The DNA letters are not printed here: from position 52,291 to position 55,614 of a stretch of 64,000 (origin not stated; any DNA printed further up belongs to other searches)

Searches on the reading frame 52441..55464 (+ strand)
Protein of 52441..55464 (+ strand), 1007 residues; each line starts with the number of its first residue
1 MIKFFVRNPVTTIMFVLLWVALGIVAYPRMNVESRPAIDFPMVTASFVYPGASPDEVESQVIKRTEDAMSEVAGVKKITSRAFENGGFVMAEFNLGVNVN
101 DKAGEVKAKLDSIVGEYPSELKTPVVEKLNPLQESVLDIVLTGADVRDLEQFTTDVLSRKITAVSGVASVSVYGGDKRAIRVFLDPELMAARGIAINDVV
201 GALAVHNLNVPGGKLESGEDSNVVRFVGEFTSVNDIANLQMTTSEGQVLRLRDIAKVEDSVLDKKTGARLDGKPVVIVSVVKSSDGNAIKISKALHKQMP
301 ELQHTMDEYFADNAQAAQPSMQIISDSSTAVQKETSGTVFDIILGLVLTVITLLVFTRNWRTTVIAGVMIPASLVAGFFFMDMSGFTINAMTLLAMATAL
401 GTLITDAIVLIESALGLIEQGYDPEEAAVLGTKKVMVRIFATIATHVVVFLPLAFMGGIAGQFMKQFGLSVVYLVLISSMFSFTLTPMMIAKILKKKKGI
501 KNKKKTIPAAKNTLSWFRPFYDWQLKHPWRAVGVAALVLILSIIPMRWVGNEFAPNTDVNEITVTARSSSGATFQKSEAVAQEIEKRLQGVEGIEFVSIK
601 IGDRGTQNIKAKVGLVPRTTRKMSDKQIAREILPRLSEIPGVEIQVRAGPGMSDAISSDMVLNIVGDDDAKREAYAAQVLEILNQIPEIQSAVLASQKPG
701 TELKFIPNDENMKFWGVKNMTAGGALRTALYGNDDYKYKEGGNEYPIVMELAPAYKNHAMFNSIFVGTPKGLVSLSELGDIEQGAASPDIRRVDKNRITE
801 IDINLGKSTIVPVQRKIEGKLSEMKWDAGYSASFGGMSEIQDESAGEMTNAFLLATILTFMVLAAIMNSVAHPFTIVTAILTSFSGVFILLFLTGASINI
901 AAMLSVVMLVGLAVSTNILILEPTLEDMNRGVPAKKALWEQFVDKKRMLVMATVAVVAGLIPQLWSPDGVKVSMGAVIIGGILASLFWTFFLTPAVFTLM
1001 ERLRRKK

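Call 46: search_protein_families(library=ncbifam, proteins=[window:52441-55464:+], max_evalue=0.00001)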
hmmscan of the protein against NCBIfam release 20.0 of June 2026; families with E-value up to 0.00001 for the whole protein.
window:52441-55464:+ (1007 aa): 13 families
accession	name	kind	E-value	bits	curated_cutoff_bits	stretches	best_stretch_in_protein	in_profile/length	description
NF033617.1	RND_permease_2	subfamily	1.1e-171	573.1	1250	1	3-1002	2-1009/1009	multidrug efflux RND transporter permease subunit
NF007905.0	PRK10614.1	equivalog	5.2e-111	372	1774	1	3-1006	5-1014/1025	multidrug efflux RND transporter permease subunit MdtC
NF000282.2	RND_permease_1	subfamily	1.3e-110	371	1250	1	3-1002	2-1029/1029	multidrug efflux RND transporter permease subunit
NF007798.0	PRK10503.1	equivalog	4.9e-106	355.5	1584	1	4-1005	15-1027/1040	MdtB/MuxB family multidrug efflux RND transporter permease subunit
NF007133.0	PRK09579.1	equivalog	5.3e-92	309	1763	1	4-1003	6-1005/1017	multidrug efflux RND transporter permease subunit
TIGR00915.1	2A0602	subfamily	4.4e-88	296.3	940.35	1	1-1003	1-1031/1050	efflux RND transporter permease subunit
TIGR00914.1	2A0601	subfamily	1.3e-82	278.1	701.45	1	2-1006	6-1041/1051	CusA/CzcA family heavy metal efflux RND transporter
NF000037.1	RND_perm_OqxB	exception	2.2e-66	224.4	2200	2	3-526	5-530/1050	multidrug efflux RND transporter permease subunit OqxB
NF007131.0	PRK09577.1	equivalog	2e-59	201.3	1768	2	1-597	1-604/1045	multidrug efflux RND transporter permease subunit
NF007842.1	PRK10555.1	equivalog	1.8e-56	191.7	1854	2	1-592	1-601/1036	multidrug efflux RND transporter permease AcrD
NF011706.2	PRK15127.1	equivalog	3.8e-48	164.1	2150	2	1-584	1-594/1049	multidrug efflux RND transporter permease subunit AcrB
TIGR00921.1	2A067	subfamily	7.1e-12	44.2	351.9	1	810-1005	152-351/733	hydrophobe/amphiphile efflux-3 (HAE3) family transporter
TIGR00916.1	2A0604s01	subfamily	8.2e-06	25.6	148.6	0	275-481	29-228/231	SecD/SecF family protein translocase subunit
